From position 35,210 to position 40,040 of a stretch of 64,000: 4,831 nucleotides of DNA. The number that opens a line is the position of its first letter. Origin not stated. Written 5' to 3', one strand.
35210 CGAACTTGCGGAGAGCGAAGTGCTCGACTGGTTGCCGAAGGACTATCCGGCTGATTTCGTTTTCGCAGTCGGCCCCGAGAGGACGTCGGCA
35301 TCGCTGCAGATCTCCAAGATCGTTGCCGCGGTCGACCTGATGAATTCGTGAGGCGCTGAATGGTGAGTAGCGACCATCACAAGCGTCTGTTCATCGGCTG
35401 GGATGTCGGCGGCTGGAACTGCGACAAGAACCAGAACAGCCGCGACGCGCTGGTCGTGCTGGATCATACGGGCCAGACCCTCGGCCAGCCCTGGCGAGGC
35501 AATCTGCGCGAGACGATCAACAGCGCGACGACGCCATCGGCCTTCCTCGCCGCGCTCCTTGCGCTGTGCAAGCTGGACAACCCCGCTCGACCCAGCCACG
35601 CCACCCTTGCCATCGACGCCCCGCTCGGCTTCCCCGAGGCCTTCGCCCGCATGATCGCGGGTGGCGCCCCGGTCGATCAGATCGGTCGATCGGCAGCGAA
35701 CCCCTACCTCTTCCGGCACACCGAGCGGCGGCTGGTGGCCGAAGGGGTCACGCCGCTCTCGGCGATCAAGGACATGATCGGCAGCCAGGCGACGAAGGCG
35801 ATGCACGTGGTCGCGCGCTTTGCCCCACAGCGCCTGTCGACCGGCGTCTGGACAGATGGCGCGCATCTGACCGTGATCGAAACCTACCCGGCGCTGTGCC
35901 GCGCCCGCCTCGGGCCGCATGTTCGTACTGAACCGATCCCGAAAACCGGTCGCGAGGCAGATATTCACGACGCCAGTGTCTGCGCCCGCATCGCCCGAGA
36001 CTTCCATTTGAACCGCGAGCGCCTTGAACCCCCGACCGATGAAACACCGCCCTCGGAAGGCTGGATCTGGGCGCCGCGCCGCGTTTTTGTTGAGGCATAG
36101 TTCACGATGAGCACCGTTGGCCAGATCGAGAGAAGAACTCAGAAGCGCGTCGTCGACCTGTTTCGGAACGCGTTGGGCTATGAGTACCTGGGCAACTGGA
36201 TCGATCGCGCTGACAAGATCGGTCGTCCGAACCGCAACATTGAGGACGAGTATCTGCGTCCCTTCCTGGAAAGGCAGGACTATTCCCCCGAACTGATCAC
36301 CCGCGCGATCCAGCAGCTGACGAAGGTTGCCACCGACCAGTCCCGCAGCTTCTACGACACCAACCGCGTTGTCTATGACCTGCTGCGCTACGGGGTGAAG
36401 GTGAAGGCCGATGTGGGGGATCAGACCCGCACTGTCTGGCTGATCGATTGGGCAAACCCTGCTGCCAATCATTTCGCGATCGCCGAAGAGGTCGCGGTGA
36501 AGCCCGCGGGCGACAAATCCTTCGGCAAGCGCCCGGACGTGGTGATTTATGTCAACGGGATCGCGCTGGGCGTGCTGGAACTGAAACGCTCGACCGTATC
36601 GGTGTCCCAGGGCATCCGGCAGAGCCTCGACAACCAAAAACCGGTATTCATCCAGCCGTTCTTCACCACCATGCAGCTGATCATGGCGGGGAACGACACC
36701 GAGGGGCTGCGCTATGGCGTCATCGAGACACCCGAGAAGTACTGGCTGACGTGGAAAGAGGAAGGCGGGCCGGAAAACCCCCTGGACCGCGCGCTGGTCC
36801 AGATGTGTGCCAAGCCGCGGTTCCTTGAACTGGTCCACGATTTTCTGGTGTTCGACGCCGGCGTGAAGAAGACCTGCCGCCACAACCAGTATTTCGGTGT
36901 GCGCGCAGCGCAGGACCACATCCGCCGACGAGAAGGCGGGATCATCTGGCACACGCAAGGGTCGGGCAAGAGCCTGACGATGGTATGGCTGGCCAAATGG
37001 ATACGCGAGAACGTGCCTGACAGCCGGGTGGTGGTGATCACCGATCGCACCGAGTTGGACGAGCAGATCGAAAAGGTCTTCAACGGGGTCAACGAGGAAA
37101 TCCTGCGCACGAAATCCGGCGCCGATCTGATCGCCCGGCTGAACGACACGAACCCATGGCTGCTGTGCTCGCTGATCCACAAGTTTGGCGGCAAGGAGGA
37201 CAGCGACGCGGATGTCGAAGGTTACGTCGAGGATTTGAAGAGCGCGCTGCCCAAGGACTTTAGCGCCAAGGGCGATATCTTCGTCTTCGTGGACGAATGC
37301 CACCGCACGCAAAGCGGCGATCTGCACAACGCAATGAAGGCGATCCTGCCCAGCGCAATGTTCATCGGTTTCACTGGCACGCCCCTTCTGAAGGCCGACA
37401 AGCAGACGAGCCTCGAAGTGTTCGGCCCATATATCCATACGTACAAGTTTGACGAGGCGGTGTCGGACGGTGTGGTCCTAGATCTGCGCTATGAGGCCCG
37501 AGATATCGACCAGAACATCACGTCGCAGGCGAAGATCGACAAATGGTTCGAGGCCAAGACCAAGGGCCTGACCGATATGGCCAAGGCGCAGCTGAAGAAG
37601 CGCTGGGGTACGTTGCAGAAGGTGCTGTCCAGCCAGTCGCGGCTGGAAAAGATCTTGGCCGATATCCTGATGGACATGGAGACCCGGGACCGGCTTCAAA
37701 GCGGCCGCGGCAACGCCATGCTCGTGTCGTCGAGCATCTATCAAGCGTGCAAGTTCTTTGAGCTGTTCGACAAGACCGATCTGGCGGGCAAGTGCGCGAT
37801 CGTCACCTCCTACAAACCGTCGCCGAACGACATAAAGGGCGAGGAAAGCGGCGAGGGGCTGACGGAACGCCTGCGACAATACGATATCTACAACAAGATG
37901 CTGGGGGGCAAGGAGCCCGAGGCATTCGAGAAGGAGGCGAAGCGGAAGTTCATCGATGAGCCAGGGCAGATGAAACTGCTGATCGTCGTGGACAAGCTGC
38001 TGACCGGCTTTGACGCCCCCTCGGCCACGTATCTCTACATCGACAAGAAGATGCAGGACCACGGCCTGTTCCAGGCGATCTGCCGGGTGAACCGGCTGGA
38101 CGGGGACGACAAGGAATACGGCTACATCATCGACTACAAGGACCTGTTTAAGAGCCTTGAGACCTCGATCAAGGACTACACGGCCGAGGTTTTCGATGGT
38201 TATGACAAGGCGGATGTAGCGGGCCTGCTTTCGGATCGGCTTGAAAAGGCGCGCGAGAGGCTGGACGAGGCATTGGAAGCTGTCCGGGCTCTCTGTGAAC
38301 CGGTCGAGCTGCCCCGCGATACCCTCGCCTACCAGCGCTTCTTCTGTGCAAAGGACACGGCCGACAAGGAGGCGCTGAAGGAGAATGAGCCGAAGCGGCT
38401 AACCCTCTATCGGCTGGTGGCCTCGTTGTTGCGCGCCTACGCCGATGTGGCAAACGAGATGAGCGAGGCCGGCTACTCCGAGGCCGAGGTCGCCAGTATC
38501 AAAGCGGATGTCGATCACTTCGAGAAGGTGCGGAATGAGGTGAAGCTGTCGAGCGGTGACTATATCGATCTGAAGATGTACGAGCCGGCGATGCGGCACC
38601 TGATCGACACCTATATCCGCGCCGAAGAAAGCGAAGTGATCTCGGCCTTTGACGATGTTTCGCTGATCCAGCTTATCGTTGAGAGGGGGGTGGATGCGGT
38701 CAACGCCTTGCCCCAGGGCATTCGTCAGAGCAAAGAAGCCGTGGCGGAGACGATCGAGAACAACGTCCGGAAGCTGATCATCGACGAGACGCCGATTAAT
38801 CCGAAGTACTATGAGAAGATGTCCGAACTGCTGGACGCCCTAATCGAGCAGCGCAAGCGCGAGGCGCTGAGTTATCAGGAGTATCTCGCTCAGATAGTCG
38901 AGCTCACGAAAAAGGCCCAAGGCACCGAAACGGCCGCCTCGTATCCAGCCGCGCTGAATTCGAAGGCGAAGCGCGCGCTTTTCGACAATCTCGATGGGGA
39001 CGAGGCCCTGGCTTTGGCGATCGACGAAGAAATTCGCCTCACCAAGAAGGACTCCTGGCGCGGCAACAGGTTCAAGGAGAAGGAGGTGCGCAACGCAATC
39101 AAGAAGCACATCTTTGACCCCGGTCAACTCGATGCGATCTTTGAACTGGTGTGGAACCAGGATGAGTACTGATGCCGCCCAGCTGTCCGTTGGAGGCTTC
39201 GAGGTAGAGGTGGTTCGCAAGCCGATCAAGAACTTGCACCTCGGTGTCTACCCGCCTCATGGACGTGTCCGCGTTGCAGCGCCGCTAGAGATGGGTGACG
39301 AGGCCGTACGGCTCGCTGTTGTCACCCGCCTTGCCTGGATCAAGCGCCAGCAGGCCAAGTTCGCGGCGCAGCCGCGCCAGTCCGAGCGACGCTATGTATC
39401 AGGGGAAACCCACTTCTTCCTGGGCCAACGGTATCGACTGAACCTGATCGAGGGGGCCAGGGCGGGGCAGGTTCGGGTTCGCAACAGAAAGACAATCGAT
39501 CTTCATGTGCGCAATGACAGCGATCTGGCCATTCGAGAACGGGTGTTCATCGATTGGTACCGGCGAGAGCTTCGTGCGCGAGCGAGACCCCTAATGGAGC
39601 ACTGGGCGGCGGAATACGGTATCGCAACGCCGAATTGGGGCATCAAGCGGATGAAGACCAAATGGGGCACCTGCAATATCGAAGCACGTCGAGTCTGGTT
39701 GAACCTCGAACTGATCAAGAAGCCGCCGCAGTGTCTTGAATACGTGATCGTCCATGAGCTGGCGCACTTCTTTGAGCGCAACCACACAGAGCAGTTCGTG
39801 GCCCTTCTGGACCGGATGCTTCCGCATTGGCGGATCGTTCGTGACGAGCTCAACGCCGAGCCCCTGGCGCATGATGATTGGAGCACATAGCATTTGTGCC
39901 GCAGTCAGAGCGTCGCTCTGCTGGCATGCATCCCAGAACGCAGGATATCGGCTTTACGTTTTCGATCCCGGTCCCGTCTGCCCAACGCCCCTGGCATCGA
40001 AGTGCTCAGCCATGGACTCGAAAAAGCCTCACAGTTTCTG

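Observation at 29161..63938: Intact nutrient-scavenging phage-satellite-like island in an alphaproteobacterium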

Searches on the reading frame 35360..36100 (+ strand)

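Call 8: search_protein_families(library=pfam, proteins=[window:35360-36100:+], max_evalue=0.01)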
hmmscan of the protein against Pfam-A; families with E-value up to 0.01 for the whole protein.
window:35360-36100:+ (246 aa): 1 family
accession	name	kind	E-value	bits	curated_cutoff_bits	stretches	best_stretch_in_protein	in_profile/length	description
PF04250.19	DUF429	-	0.00055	20.2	23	0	76-190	33-147/214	Protein of unknown function (DUF429)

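Call 77: search_protein_families(library=padloc, proteins=[window:35360-36100:+], max_evalue=0.001)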
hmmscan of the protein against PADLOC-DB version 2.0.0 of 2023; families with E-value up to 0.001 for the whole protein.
window:35360-36100:+ (246 aa): 1 family
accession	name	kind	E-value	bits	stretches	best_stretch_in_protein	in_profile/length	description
PDLC05021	PDC-S44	-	9.7e-99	328.1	1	7-241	4-249/257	-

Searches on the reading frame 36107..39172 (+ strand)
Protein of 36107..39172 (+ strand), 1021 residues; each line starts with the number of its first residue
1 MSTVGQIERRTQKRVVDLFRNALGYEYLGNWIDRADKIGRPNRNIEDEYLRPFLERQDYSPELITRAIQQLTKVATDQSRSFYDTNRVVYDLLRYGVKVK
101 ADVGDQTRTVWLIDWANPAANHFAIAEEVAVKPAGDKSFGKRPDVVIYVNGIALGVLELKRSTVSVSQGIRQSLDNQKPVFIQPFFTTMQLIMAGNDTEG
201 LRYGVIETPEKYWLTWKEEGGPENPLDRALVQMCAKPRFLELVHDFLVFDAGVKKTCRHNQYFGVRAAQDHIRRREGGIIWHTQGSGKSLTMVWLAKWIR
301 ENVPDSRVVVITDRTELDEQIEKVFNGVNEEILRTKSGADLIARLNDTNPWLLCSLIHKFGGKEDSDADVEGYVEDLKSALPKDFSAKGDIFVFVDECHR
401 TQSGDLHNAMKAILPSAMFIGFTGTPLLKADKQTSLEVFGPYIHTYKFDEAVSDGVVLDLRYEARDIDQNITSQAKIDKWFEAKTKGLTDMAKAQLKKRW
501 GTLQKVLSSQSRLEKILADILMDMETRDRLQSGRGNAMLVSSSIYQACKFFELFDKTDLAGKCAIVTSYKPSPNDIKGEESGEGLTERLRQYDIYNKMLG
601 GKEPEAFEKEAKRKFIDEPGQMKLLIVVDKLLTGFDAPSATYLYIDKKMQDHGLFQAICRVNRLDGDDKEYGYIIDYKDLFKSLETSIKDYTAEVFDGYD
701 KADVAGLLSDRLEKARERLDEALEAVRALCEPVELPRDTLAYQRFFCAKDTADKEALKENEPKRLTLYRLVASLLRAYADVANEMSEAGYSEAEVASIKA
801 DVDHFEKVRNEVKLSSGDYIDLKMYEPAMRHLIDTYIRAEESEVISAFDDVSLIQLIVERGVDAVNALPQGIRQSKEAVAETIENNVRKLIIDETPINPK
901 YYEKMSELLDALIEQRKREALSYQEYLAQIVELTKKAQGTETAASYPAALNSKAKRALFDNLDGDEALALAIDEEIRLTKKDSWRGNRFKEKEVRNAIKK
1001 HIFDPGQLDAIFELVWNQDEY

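Call 8: search_protein_families(library=pfam, proteins=[window:36107-39172:+], max_evalue=0.01)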
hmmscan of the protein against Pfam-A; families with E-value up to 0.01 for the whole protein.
window:36107-39172:+ (1021 aa): 6 families
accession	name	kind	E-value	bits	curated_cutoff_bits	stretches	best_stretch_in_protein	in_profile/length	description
PF18766.7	SWI2_SNF2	-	9.2e-73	245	26.7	1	261-493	2-220/221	SWI2/SNF2 ATPase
PF04313.20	HSDR_N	-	1.3e-36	126.8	25.1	1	8-210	4-197/198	Type I restriction enzyme R protein N terminus (HSDR_N)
PF22679.2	T1R_D3-like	-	2.5e-36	125.9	27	1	534-679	2-158/158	Type I restriction enzyme subunit R domain 3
PF04851.21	ResIII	-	3e-18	66.7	22.5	1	256-426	3-162/164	Type III restriction enzyme, res subunit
PF11867.13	T1RH-like_C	-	0.00041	20.3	26.8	1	713-941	12-231/329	Type I restriction enzyme HindI endonuclease subunit-like, C-terminal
PF00270.35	DEAD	-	0.0027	17.9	26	0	283-426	22-160/167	DEAD/DEAH box helicase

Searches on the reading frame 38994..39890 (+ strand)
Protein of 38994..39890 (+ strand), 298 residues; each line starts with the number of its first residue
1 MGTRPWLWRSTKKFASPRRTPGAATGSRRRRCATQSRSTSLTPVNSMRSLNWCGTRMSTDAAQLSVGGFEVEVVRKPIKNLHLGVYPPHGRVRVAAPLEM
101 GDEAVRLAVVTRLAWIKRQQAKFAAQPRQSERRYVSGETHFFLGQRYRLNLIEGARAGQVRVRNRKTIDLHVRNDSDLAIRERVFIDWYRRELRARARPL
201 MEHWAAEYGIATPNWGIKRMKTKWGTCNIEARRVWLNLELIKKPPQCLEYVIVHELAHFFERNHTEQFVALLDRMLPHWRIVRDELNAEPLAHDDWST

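Call 8: search_protein_families(library=pfam, proteins=[window:38994-39890:+], max_evalue=0.01)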
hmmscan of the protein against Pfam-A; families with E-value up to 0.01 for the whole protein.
window:38994-39890:+ (298 aa): 2 families
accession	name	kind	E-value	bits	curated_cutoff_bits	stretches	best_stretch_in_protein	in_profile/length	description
PF01863.23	YgjP-like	-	4.3e-59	200.4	26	1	83-288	3-206/207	YgjP-like, metallopeptidase domain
PF10263.15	SprT-like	-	3.9e-05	23.9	25.6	1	215-260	25-73/108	SprT-like family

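Call 77: search_protein_families(library=padloc, proteins=[window:38994-39890:+], max_evalue=0.001)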
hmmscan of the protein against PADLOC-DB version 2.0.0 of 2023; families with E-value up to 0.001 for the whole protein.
window:38994-39890:+ (298 aa): 0 families
